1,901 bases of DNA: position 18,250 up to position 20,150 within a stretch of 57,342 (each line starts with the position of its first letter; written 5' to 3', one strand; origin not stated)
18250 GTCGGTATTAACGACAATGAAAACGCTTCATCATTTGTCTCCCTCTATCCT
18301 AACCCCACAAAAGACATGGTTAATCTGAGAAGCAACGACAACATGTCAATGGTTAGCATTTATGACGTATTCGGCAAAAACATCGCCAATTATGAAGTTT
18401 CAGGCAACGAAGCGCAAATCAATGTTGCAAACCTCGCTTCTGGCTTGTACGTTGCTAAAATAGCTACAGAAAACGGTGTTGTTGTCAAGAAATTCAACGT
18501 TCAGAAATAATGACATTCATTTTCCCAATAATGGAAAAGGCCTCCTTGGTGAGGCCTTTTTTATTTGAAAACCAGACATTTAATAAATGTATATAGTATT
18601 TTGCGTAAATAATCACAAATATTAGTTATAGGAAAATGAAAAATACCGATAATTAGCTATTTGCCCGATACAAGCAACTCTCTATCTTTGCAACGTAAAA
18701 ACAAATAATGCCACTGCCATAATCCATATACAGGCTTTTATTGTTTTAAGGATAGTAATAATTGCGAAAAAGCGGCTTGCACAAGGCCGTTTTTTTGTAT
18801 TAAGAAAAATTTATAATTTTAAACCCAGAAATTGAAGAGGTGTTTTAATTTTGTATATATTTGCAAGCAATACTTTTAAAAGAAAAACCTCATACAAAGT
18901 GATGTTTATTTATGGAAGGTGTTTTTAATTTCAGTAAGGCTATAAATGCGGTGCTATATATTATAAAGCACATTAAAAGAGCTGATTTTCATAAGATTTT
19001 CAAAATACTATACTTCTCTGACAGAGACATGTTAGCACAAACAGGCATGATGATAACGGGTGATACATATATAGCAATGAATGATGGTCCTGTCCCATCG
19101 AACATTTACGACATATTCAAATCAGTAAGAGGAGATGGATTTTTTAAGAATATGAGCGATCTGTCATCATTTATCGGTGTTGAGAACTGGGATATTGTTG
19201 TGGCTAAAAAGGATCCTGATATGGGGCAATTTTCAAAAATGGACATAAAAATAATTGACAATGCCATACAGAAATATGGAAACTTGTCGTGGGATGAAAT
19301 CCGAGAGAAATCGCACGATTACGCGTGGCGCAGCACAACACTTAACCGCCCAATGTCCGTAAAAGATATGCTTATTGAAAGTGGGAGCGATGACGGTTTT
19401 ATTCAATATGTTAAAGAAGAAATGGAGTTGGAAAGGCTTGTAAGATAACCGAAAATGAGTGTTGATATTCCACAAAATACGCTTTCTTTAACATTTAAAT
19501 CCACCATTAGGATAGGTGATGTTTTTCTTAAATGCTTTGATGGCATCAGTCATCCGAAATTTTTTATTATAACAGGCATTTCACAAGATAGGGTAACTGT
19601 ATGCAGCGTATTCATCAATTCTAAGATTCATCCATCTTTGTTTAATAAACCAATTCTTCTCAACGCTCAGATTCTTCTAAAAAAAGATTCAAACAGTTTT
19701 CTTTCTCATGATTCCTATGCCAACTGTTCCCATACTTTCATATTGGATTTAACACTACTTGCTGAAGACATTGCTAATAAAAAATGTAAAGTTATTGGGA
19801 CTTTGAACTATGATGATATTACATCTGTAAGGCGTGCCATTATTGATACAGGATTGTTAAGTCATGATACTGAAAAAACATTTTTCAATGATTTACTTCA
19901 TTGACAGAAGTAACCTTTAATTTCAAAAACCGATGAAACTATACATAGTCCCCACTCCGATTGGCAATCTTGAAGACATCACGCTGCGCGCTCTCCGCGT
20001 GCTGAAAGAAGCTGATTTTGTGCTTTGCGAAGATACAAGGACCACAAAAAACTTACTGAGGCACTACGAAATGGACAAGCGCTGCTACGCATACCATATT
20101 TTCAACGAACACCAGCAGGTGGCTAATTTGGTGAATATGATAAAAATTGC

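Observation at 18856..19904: Panacea (DUF4065) antitoxin paired with an unassignable 149-aa protein: candidate new PanA-toxin pair on an AT-rich islet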

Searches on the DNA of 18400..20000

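Call 49: search_rna_families(source=window, start=18400, end=20000, threshold=evalue, max_evalue=1)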
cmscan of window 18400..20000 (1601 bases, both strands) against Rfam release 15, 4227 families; matches with E-value up to 1: 7.
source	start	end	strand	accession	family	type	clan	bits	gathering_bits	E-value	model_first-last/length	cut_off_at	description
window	18504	18564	+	RF00057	RyhB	Gene; sRNA;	-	32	55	0.0014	1-67/67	no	RyhB RNA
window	18503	18564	+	RF01859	Phe_leader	Cis-reg; leader;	-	28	55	0.042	1-125/125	no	Phenylalanine leader peptide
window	18686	18812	+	RF03532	SQ2397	Cis-reg;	-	26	100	0.05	1-243/243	no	Cis-regulator of HTH transcription factor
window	18531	18600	-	RF01859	Phe_leader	Cis-reg; leader;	-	23.1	55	0.5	1-125/125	no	Phenylalanine leader peptide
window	18702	18798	+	RF00106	RNAI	Gene; antisense;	-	22.7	47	0.17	1-102/102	no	RNAI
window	18750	18873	-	RF03532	SQ2397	Cis-reg;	-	21.9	100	0.4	1-243/243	no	Cis-regulator of HTH transcription factor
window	18534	18632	-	RF00082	SraG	Gene; sRNA;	-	20.7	50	0.97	1-177/177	no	SraG RNA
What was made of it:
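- Tried and rejected: Nothing reached a gathering score (call 49).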

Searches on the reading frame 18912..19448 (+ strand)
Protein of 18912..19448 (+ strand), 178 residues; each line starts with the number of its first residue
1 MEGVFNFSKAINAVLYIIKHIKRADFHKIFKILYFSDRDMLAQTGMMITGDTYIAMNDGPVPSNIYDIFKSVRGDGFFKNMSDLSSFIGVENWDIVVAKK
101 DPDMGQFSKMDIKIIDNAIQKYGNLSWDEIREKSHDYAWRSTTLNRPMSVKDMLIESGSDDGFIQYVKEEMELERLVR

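Call 4: search_protein_families(library=pfam, proteins=[window:18912-19448:+], max_evalue=1)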
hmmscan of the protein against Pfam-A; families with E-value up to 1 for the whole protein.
window:18912-19448:+ (178 aa): 1 family
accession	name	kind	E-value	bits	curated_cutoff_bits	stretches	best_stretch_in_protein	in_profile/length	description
PF13274.11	SocA_Panacea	-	2.1e-23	83.8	25.7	1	29-139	1-112/113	Antitoxin SocA-like, Panacea domain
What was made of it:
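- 18912..19448 (+): panA: a 178-aa standalone Panacea (DUF4065) antitoxin. It has no N-terminal HTH/PAD1/ZBD domain and an acidic C-terminal tail of about 39 aa. Pfam PF13274 at 83.8 bits, residues 29-139 (call 4).
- Checked: ORF1 matches Pfam SocA_Panacea PF13274 at E=2.1e-23, 83.8 bits against a cut-off of 25.7, over residues 29-139 (call 4).
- (1) Panacea domain at 83.8 bits (call 4).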

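Call 5: search_protein_families(library=ncbifam, proteins=[window:18912-19448:+], max_evalue=1)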
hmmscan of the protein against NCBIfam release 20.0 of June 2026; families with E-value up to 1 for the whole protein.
window:18912-19448:+ (178 aa): 1 family
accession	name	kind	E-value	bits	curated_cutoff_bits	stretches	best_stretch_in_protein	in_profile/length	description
NF047745.1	SocA_antitoxin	equivalog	0.00059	19.6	190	1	29-136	26-124/176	type VI toxin-antitoxin system SocA family antitoxin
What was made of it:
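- Panacea was first characterised in SocA, and there is a weak NCBIfam SocA_antitoxin hit (call 5). The SocA equivalog score is 19.6 bits against a cut-off of 190 (call 5).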

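Call 6: search_protein_families(library=padloc, proteins=[window:18912-19448:+], max_evalue=1)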
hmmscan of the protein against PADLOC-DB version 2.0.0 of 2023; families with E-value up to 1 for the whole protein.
window:18912-19448:+ (178 aa): 0 families

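Call 7: search_protein_families(library=phrogs, proteins=[window:18912-19448:+], max_evalue=1)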
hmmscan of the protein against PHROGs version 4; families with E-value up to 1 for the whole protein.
window:18912-19448:+ (178 aa): 2 families
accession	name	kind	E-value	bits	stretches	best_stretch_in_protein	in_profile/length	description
phrog_1281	-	unknown function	2.3e-22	80.6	1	5-168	5-161/195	-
phrog_10390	-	unknown function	1.3e-08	35.7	1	10-156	151-288/299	-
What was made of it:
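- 18912..19448 (+): PHROG 1281 (call 7).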

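Call 38: search_protein_families(library=pfam, alignment_id=A2, max_evalue=0.001)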
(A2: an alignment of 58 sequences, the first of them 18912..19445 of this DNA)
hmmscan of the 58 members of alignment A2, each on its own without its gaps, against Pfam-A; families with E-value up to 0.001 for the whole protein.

A. member 1, window:18912-19445:+ (178 aa): 1 family
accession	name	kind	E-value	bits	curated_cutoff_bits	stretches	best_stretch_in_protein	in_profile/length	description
PF13274.11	SocA_Panacea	-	2.1e-23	83.8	25.7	1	29-139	1-112/113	Antitoxin SocA-like, Panacea domain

B. families by the number of members that match (of 58 scanned): 2 families
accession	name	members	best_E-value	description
PF13274.11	SocA_Panacea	57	3.1e-26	Antitoxin SocA-like, Panacea domain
PF07751.16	Abi_2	1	2e-43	Abi-like protein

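Call 56: find_encoding_contigs(protein=window:18912-19448:+, flank=5000, max_places=10)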
Protein window:18912-19448:+ (178 aa): 20 contigs read that carry it; 10 places shown.
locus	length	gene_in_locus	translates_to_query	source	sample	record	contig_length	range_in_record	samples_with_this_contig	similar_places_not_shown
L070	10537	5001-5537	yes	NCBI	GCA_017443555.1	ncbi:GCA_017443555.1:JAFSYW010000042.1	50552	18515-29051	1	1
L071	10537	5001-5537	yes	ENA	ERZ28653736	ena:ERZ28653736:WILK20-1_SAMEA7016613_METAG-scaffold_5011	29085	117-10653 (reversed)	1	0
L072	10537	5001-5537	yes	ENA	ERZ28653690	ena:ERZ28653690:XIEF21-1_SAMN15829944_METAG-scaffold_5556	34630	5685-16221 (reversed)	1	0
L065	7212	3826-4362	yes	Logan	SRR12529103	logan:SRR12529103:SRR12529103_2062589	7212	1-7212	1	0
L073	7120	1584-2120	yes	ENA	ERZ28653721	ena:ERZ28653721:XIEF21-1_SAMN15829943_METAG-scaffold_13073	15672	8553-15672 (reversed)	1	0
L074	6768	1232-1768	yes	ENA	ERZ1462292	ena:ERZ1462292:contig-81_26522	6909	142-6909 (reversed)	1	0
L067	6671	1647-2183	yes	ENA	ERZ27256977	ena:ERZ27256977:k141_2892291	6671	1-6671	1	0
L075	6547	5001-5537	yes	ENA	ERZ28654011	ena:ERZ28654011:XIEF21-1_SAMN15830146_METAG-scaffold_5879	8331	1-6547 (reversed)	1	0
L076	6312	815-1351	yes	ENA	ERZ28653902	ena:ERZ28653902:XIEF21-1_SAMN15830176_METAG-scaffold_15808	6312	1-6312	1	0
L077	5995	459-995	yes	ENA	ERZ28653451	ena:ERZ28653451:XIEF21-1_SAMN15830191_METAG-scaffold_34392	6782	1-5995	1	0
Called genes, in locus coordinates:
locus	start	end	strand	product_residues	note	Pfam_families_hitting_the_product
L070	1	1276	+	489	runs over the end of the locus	PF01943:Polysacc_synt, PF13440:Polysacc_synt_3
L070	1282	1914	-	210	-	PF10677:DUF2490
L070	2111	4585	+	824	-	PF07675:Cleaved_Adhesin (faint), PF18573:BclA_C (faint), PF18962:Por_Secre_tail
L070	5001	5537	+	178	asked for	PF13274:SocA_Panacea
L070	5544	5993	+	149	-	-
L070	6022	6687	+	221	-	PF00590:TP_methylase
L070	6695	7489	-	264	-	PF08239:SH3_3 (weak), PF18348:SH3_16, PF00877:NLPC_P60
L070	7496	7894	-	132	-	PF11325:DUF3127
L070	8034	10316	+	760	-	PF05496:RuvB_N, PF00004:AAA, PF07728:AAA_5 (weak), PF20720:nSTAND3 (weak), PF16193:AAA_assoc_2, PF12002:MgsA_C, PF11751:PorP_SprF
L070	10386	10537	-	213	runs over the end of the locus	-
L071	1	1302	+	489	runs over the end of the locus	PF01943:Polysacc_synt, PF13440:Polysacc_synt_3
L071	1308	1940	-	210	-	PF10677:DUF2490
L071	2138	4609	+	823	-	PF18573:BclA_C (faint), PF18962:Por_Secre_tail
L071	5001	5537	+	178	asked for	PF13274:SocA_Panacea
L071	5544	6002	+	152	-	-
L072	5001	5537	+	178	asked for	PF13274:SocA_Panacea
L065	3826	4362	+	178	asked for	PF13274:SocA_Panacea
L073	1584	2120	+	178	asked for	PF13274:SocA_Panacea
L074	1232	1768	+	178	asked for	PF13274:SocA_Panacea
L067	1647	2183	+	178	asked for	PF13274:SocA_Panacea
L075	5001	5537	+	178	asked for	PF13274:SocA_Panacea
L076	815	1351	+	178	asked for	PF13274:SocA_Panacea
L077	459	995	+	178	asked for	PF13274:SocA_Panacea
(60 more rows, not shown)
